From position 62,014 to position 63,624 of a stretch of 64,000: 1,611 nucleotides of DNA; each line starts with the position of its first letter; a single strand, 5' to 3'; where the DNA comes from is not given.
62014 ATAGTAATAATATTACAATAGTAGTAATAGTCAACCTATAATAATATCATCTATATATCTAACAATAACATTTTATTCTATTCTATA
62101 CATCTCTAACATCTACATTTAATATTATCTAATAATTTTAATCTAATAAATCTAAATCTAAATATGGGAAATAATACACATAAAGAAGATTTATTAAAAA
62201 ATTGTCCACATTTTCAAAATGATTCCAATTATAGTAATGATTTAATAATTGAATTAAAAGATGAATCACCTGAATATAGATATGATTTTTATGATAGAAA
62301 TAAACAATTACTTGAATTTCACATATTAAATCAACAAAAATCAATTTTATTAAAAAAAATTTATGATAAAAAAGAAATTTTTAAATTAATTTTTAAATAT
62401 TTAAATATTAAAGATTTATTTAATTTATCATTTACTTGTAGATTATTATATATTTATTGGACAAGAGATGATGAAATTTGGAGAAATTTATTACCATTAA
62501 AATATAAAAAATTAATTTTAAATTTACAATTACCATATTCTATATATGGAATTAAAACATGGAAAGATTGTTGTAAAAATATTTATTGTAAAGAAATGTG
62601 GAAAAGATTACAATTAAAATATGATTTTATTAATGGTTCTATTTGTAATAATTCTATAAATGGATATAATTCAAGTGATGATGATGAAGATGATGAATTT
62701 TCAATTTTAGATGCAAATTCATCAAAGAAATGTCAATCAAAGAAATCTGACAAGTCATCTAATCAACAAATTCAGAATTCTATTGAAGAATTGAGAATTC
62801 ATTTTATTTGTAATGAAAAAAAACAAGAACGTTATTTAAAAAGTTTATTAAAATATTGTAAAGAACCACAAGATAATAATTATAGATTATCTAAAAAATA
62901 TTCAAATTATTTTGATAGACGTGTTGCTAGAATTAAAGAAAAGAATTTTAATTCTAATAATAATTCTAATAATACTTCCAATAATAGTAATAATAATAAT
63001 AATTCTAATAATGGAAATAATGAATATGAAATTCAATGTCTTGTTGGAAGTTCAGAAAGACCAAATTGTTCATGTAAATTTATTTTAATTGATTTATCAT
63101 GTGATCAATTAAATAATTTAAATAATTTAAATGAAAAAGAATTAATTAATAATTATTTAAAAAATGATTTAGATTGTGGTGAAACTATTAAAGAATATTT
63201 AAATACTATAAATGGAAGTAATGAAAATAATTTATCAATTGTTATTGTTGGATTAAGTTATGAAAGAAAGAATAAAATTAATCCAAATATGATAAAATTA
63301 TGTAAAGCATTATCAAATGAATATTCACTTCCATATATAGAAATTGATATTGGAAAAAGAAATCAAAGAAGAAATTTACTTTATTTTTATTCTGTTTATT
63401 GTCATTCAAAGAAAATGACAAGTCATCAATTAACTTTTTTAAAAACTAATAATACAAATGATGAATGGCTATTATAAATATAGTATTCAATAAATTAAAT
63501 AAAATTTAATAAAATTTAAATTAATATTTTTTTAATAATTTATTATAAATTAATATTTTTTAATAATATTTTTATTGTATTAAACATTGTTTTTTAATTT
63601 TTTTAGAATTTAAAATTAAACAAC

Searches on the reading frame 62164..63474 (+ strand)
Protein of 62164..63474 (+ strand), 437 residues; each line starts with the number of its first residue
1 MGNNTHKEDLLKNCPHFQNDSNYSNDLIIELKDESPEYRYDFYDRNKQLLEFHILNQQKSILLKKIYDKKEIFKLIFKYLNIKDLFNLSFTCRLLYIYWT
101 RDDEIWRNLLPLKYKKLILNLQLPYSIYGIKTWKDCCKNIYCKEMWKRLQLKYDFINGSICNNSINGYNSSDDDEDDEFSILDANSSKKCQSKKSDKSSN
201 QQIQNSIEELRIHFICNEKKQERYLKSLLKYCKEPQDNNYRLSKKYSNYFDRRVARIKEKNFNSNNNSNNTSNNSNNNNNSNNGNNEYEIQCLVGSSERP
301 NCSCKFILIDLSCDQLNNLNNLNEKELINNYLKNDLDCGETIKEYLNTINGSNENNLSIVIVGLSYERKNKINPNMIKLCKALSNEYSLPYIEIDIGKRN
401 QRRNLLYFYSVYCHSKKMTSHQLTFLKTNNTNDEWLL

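Call 39: search_protein_families(library=pfam, proteins=[window:62164-63474:+], max_evalue=0.001)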
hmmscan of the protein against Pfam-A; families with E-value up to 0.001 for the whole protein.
window:62164-63474:+ (437 aa): 2 families
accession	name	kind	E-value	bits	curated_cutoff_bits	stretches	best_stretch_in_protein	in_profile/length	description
PF00646.38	F-box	-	2.1e-05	24.7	20.5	1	71-102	7-38/43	F-box domain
PF12937.12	F-box-like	-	6.1e-05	23.1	24.3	1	71-109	7-44/47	F-box-like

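Call 62: list_cluster_members(proteins=[window:62164-63474:+, window:60582-61418:+, window:35442-36938:+, window:10470-12827:+, window:22072-23238:-, window:3789-4547:+, window:59557-60063:+, window:40802-42118:+, window:2601-3632:-, window:23475-24737:-])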
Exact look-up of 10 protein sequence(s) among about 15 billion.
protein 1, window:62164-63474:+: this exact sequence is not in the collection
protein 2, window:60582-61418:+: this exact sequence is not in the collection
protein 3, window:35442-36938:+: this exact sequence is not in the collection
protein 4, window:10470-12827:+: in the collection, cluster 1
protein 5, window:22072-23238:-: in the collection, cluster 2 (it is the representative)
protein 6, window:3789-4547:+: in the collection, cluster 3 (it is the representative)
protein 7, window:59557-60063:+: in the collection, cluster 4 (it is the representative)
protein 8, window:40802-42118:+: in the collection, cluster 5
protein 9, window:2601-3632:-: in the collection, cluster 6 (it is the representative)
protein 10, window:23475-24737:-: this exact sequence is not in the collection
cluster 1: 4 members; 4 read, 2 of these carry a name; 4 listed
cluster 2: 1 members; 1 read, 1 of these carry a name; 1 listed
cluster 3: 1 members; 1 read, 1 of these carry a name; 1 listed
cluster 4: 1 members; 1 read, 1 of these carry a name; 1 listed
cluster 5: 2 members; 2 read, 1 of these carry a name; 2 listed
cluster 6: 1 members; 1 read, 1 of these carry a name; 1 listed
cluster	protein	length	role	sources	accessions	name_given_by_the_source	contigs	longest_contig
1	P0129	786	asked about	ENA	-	-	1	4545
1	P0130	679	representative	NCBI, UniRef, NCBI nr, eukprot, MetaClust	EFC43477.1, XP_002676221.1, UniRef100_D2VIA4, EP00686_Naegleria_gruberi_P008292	elongation factor G [Naegleria gruberi] | Elongation factor G n=1 Tax=Naegleria gruberi TaxID=5762 RepID=D2VIA4_NAEGR | XP_002676221.1 elongation factor G [Naegleria gruberi strain NEG-M]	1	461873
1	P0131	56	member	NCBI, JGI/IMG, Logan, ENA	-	hypothetical protein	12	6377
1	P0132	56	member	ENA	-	-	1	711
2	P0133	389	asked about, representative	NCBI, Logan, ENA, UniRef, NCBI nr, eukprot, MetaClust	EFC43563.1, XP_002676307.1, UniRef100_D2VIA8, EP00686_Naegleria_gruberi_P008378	predicted protein [Naegleria gruberi] | Predicted protein n=1 Tax=Naegleria gruberi TaxID=5762 RepID=D2VIA8_NAEGR | uncharacterized protein NAEGRDRAFT_49783 [Naegleria gruberi]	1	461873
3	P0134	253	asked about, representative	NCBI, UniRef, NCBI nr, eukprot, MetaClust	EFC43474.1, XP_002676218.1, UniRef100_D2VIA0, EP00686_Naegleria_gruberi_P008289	predicted protein [Naegleria gruberi] | Predicted protein n=1 Tax=Naegleria gruberi TaxID=5762 RepID=D2VIA0_NAEGR | uncharacterized protein NAEGRDRAFT_68611 [Naegleria gruberi]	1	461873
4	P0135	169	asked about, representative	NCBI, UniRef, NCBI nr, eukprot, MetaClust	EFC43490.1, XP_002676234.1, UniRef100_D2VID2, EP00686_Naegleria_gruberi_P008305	predicted protein [Naegleria gruberi] | Predicted protein n=1 Tax=Naegleria gruberi TaxID=5762 RepID=D2VID2_NAEGR | uncharacterized protein NAEGRDRAFT_68645 [Naegleria gruberi]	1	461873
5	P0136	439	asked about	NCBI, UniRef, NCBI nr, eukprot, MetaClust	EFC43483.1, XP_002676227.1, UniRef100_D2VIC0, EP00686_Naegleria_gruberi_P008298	hypothetical protein NAEGRDRAFT_80069 [Naegleria gruberi] | Uncharacterized protein n=1 Tax=Naegleria gruberi TaxID=5762 RepID=D2VIC0_NAEGR | uncharacterized protein NAEGRDRAFT_80069 [Naegleria gruberi]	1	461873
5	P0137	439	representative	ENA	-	-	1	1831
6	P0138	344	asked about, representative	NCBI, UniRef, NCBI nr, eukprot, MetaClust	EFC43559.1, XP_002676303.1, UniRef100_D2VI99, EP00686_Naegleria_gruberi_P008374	predicted protein [Naegleria gruberi] | Predicted protein n=1 Tax=Naegleria gruberi TaxID=5762 RepID=D2VI99_NAEGR | uncharacterized protein NAEGRDRAFT_68610 [Naegleria gruberi]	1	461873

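Call 63: find_homologous_proteins(query=window:62164-63474:+, max_evalue=0.00001)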
Query window:62164-63474:+ (437 aa): 3 proteins with E <= 0.00001 among 6776 candidates.
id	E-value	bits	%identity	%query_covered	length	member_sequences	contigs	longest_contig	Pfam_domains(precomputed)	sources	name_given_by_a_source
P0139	5.4e-183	627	100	67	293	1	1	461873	-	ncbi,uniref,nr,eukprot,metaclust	ncbi:predicted protein [Naegleria gruberi]|uniref:Predicted protein n=1 Tax=Naegleria gruberi TaxID=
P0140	2.7e-106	374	43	100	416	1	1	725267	-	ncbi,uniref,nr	ncbi:hypothetical protein C9374_000629 [Naegleria lovaniensis]|uniref:F-box domain-containing protei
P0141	9.3e-106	372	44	100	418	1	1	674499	-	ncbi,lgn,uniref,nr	ncbi:hypothetical protein FDP41_004074 [Naegleria fowleri]|uniref:F-box domain-containing protein n=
